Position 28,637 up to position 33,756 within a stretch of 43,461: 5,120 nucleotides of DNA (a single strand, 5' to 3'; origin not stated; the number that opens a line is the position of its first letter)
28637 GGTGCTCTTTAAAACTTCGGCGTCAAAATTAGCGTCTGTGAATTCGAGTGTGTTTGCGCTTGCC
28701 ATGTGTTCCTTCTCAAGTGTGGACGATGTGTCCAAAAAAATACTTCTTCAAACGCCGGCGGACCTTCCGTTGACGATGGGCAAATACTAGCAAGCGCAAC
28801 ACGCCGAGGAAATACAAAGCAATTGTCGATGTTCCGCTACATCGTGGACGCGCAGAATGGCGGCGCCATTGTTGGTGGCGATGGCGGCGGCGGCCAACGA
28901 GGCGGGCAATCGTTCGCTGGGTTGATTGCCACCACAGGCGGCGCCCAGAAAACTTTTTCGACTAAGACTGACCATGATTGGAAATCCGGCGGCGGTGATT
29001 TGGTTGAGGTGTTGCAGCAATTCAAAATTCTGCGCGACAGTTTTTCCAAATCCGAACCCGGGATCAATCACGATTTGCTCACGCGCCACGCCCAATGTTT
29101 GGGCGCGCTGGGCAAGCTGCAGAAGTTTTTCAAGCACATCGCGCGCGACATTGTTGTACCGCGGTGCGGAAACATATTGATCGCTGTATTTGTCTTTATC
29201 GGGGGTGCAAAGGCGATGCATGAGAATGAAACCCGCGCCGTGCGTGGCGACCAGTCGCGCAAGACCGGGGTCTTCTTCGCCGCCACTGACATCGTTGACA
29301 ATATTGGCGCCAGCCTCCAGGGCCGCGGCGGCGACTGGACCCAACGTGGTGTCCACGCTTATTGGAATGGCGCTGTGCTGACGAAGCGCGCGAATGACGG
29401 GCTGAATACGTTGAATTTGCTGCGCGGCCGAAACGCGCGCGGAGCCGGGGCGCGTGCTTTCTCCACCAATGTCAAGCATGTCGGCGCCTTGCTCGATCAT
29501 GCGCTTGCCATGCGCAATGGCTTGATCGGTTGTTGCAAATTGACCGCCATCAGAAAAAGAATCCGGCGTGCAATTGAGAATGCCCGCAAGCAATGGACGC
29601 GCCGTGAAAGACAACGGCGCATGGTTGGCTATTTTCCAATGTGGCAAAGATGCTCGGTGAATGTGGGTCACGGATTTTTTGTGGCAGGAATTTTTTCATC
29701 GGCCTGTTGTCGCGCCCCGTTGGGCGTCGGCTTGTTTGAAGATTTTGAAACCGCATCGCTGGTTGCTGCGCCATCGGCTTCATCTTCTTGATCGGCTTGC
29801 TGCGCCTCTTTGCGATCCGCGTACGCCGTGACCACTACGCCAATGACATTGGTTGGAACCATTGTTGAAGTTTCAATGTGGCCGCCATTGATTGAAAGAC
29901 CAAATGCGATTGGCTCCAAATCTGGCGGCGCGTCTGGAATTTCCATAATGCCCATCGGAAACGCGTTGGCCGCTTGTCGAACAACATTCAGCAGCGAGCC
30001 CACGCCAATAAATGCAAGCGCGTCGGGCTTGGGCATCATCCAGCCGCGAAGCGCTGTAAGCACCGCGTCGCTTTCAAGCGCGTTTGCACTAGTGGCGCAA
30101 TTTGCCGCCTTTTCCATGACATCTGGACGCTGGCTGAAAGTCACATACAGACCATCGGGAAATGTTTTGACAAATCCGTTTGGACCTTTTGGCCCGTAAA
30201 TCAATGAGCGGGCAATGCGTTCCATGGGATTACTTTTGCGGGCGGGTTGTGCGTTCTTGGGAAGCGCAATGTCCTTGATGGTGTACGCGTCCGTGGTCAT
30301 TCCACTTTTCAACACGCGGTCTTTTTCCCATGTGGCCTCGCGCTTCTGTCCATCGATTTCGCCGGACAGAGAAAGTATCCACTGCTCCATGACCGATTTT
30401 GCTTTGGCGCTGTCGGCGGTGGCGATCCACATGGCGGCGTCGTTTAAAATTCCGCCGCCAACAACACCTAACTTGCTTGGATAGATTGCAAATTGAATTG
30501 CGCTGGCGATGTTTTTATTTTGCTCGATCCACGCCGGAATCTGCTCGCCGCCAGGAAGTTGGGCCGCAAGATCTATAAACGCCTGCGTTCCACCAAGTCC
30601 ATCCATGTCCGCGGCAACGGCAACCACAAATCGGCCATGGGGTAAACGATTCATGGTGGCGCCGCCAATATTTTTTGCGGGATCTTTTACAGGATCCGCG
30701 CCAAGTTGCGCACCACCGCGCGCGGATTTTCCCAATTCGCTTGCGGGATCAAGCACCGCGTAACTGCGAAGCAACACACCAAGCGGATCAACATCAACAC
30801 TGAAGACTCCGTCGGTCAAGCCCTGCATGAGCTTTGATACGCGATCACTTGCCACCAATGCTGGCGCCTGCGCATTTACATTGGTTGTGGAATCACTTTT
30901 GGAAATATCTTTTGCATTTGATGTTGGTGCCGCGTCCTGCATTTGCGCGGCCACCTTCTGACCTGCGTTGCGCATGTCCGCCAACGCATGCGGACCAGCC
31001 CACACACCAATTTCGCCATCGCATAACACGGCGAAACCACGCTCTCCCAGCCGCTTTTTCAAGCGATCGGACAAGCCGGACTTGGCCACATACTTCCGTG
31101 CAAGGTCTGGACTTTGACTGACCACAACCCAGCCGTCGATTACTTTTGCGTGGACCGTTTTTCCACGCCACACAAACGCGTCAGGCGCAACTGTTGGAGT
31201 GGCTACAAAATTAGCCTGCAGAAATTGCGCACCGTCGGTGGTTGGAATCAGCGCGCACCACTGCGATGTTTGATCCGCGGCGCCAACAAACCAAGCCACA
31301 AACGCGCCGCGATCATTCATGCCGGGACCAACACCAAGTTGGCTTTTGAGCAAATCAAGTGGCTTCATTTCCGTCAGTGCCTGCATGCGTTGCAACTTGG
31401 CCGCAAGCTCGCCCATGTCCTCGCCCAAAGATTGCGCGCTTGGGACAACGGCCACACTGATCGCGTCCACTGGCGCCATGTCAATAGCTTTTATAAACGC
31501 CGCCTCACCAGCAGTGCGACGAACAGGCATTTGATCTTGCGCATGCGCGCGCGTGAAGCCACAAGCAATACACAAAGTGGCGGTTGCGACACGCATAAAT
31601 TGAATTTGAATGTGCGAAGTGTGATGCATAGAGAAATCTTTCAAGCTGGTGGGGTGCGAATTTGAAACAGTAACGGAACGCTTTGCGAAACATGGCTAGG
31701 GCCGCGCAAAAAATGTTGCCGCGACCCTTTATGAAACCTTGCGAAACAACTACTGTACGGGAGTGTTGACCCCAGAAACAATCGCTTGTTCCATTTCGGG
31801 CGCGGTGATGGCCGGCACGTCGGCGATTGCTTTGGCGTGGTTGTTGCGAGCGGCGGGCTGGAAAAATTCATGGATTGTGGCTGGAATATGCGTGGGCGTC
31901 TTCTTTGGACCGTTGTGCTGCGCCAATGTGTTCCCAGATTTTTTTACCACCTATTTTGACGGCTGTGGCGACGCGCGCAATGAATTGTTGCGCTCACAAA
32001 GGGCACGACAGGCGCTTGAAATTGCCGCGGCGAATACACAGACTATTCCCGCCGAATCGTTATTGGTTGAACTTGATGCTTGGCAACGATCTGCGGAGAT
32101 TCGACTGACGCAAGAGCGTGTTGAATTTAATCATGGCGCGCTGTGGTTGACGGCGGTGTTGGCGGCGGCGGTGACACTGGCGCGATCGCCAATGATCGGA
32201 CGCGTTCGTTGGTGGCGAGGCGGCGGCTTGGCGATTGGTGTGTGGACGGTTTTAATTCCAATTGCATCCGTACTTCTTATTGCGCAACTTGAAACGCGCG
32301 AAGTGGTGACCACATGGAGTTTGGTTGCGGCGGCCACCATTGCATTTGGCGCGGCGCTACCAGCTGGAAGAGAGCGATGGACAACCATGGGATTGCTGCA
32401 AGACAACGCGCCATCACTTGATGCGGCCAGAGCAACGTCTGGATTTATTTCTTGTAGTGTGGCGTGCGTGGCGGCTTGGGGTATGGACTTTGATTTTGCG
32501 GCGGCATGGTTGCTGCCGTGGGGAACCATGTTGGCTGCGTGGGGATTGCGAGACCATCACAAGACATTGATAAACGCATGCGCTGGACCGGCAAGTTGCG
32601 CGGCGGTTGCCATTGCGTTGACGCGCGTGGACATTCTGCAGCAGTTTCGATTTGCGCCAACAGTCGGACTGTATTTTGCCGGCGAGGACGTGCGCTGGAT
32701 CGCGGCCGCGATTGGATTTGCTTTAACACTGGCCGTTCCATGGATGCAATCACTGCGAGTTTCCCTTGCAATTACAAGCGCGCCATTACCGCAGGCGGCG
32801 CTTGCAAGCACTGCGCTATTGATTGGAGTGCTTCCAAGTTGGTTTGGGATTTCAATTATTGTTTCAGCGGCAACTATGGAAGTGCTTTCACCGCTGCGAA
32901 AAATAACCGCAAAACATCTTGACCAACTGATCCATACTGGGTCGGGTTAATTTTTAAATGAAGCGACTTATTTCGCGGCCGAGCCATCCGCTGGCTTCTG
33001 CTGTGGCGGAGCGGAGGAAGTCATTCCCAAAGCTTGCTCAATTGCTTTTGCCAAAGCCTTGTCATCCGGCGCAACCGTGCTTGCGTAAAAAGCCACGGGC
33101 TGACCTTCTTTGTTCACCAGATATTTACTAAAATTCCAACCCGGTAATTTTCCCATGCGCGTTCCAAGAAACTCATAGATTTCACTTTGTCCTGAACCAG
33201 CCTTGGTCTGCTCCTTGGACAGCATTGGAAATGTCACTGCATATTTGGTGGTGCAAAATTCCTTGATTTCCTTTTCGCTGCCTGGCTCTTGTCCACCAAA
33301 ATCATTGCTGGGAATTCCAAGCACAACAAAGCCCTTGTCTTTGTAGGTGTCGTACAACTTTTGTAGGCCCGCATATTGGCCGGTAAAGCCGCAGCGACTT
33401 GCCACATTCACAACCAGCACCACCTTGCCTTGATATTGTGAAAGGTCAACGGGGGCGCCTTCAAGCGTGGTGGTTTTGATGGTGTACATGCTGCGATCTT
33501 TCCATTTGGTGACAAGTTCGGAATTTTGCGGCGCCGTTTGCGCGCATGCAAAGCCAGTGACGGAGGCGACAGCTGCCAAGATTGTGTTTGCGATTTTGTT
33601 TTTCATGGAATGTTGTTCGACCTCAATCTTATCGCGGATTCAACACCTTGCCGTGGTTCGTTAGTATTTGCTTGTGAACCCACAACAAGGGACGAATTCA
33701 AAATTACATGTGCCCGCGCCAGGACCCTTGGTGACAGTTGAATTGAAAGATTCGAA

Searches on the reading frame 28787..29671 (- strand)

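Call 10: search_protein_families(library=pfam, proteins=[window:28787-29671:-], max_evalue=0.001)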
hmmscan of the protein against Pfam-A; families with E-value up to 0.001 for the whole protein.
window:28787-29671:- (294 aa): 1 family
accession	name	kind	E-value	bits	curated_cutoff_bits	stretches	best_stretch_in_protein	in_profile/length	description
PF00809.28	Pterin_bind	-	7.4e-76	255.4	25.5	1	30-276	2-244/244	Pterin binding enzyme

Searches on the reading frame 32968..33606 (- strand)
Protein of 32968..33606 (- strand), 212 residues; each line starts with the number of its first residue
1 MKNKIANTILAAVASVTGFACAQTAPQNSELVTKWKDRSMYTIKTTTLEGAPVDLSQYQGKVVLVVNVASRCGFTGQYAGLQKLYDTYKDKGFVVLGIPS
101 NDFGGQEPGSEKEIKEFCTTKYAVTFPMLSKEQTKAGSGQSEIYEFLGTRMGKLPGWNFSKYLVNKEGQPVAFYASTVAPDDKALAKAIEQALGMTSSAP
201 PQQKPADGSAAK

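Call 10: search_protein_families(library=pfam, proteins=[window:32968-33606:-], max_evalue=0.001)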
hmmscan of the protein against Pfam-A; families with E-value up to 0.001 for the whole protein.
window:32968-33606:- (212 aa): 3 families
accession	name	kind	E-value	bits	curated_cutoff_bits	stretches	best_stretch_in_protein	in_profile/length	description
PF00255.25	GSHPx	-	6.8e-37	125.8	27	1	40-147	1-107/108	Glutathione peroxidase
PF00578.27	AhpC-TSA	-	3.2e-08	34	26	1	43-134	8-92/124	AhpC/TSA family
PF08534.16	Redoxin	-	1.5e-07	31.7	26.6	1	43-133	11-95/148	Redoxin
